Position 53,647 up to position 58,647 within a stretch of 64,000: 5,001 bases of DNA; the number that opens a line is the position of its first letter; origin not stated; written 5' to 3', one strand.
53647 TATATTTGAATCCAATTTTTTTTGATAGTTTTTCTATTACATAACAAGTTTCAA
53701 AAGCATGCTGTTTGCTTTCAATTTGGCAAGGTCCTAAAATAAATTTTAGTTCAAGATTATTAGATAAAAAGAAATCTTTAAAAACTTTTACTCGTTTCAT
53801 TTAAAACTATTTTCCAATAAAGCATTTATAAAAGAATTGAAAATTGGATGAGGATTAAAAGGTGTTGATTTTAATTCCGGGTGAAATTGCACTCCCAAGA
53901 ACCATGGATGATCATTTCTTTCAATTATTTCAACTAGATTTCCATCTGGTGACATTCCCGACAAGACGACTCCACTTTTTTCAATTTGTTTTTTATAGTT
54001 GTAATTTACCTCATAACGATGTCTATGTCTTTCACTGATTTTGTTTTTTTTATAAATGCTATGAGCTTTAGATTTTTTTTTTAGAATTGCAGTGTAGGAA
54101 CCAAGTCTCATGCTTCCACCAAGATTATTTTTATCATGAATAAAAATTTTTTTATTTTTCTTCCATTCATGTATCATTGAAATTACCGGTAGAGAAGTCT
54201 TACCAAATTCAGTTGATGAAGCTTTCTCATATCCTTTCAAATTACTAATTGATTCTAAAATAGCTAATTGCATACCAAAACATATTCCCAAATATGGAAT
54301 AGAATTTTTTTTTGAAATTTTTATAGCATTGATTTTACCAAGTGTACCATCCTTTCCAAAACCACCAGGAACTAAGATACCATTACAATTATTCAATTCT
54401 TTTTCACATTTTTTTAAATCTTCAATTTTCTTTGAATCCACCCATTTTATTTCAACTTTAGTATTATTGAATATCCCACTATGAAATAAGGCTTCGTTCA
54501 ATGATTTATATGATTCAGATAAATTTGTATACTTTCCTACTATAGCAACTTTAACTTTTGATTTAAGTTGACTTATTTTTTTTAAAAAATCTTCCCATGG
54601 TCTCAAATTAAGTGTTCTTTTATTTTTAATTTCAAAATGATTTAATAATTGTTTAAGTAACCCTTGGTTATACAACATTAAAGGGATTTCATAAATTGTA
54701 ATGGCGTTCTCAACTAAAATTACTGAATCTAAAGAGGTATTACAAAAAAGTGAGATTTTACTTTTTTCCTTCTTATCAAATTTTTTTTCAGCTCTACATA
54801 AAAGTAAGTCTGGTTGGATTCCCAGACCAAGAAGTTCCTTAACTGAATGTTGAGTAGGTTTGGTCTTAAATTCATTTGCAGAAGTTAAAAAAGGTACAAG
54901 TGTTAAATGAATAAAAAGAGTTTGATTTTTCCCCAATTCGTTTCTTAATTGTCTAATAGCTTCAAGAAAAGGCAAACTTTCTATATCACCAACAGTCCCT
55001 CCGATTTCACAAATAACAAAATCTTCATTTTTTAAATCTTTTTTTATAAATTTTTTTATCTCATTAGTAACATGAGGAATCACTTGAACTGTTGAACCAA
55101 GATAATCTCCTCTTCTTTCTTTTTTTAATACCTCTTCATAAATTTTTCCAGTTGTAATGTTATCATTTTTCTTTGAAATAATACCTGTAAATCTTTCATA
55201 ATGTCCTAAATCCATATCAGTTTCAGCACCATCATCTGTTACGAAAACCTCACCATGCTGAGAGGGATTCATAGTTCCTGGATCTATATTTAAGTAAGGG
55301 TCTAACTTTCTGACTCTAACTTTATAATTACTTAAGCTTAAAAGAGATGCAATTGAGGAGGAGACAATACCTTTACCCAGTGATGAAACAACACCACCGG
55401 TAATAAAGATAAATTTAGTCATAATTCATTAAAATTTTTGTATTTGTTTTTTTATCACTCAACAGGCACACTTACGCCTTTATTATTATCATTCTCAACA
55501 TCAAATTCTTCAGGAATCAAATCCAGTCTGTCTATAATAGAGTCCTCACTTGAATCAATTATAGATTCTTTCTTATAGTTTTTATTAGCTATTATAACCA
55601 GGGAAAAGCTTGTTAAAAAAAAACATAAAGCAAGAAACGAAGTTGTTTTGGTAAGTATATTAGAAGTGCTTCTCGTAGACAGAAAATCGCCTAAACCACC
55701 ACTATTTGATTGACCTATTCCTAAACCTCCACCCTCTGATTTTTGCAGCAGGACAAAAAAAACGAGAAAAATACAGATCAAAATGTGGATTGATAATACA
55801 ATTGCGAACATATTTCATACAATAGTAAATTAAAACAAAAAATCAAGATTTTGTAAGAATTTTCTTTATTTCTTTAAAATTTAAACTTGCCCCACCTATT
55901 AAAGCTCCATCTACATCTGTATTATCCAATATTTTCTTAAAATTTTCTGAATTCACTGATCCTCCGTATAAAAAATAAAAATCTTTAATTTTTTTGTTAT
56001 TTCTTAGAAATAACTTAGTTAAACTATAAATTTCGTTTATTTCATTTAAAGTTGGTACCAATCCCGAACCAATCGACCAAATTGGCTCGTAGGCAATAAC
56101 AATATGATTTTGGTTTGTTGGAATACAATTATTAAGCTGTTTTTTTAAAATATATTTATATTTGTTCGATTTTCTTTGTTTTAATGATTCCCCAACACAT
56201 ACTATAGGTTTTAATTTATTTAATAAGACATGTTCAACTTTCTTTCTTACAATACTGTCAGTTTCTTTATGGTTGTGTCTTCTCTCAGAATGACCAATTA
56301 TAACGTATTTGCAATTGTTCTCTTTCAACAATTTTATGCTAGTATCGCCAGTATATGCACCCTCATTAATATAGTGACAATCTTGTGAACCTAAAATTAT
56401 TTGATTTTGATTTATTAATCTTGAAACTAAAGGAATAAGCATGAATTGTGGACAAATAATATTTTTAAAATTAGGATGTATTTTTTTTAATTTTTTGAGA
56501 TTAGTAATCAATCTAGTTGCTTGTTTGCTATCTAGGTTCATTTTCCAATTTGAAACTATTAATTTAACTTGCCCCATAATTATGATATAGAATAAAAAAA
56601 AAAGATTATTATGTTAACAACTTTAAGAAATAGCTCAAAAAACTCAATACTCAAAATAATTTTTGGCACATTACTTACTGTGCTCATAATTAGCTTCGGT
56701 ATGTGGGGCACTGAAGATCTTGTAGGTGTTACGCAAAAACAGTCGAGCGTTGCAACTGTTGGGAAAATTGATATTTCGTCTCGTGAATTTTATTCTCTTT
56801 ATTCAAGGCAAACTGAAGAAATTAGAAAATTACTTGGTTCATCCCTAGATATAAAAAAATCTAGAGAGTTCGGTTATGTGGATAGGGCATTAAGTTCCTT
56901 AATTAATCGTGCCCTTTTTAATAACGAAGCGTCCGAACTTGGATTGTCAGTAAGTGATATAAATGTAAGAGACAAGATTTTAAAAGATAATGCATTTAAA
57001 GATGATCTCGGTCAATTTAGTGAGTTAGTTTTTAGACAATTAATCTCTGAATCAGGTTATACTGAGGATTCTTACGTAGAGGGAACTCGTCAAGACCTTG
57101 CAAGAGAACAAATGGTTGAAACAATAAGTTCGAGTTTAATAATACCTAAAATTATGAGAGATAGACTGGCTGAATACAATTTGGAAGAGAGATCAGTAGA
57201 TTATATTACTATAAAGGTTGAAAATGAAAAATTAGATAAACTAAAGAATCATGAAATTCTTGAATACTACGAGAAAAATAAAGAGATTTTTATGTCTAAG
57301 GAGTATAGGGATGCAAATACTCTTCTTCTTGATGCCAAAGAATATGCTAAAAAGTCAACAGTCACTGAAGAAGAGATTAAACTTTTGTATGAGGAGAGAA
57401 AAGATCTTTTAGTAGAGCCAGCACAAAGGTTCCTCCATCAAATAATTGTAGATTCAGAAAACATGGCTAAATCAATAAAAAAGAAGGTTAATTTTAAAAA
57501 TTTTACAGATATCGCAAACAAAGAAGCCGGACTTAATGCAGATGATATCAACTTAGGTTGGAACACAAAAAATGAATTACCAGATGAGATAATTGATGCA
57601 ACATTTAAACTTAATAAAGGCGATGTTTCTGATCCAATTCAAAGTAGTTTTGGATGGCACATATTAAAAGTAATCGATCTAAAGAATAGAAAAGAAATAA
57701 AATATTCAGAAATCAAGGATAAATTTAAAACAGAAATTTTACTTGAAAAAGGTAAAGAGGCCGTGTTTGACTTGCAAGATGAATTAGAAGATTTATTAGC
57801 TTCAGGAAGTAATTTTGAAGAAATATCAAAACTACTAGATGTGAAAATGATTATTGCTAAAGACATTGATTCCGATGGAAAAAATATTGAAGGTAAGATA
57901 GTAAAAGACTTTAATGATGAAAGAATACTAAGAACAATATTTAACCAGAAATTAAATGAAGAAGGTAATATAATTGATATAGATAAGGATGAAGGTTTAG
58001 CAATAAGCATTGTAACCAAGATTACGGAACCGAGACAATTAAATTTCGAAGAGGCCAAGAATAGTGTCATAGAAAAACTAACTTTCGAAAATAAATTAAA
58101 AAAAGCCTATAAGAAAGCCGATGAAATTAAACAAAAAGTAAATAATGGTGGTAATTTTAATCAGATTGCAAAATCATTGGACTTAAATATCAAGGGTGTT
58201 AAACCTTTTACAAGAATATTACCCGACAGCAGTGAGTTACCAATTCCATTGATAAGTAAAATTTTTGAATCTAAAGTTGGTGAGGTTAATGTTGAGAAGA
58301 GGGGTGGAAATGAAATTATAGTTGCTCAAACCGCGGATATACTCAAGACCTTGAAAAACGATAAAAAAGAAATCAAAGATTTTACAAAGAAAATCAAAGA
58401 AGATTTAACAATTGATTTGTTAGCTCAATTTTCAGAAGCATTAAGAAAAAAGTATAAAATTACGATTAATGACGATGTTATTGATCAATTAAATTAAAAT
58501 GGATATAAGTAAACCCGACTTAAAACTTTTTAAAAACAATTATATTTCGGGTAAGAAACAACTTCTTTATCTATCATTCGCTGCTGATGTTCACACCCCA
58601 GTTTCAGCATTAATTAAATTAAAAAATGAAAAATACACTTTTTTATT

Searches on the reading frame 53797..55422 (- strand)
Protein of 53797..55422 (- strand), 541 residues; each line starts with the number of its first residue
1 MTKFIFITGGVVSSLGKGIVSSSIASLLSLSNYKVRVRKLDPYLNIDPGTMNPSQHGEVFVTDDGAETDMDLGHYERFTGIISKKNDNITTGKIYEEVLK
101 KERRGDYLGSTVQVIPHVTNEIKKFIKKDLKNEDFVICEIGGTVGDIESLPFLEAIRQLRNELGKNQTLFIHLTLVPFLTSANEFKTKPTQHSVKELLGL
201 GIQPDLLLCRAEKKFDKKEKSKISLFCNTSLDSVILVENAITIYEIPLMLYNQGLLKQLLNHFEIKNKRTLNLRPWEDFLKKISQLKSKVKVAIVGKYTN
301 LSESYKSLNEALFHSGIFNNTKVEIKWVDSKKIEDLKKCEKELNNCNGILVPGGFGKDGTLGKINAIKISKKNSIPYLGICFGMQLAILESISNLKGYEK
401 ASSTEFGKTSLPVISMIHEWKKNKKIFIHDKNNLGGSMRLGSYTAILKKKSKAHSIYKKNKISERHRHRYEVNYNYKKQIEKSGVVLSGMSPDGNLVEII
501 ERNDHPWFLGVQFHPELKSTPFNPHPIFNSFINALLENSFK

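Call 76: search_protein_families(library=pfam, proteins=[window:53797-55422:-], max_evalue=0.001)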
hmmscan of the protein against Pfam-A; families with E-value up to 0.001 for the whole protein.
window:53797-55422:- (541 aa): 3 families
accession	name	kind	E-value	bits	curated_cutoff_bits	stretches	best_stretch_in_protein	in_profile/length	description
PF06418.20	CTP_synth_N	-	4.9e-120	400.3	26.1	1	3-265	1-265/265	CTP synthase N-terminus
PF00117.34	GATase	-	8.5e-36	123.8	22.8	1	302-533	3-189/190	Glutamine amidotransferase class-I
PF07722.19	Peptidase_C26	-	9.1e-07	29.3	20.5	1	447-516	156-219/219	Peptidase C26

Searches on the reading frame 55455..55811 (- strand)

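Call 77: search_protein_families(library=pfam, proteins=[window:55455-55811:-], max_evalue=0.001)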
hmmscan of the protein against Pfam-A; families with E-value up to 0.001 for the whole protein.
window:55455-55811:- (118 aa): 1 family
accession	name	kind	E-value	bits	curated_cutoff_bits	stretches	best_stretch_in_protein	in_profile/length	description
PF03840.19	SecG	-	7.9e-16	58.4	29.2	1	4-74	1-70/70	Preprotein translocase SecG subunit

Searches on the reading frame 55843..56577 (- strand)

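Call 76: search_protein_families(library=pfam, proteins=[window:55843-56577:-], max_evalue=0.001)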
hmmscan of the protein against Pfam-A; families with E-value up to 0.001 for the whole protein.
window:55843-56577:- (244 aa): 1 family
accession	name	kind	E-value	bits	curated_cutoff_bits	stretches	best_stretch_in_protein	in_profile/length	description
PF00121.24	TIM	-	4.1e-74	249.6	20.1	1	5-242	1-243/245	Triosephosphate isomerase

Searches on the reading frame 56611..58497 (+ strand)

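Call 77: search_protein_families(library=pfam, proteins=[window:56611-58497:+], max_evalue=0.001)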
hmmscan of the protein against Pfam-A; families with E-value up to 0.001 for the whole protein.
window:56611-58497:+ (628 aa): 5 families
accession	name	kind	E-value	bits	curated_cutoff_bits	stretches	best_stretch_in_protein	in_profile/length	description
PF13624.11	SurA_N_3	-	5.3e-36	124.3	27.2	1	1-168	1-161/162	SurA-like N-terminal domain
PF13145.12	Rotamase_2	-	2.5e-29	103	27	1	251-370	1-121/121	PPIC-type PPIASE domain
PF13623.11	SurA_N_2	-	8.7e-20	71.5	28.5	1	2-144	1-144/145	SurA-like N-terminal domain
PF00639.27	Rotamase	-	1.5e-13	51.9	21.7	1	281-356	17-97/97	PPIC-type PPIASE domain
PF13616.12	Rotamase_3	-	1.1e-09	39.3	22.5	1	283-356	41-114/116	PPIC-type PPIASE domain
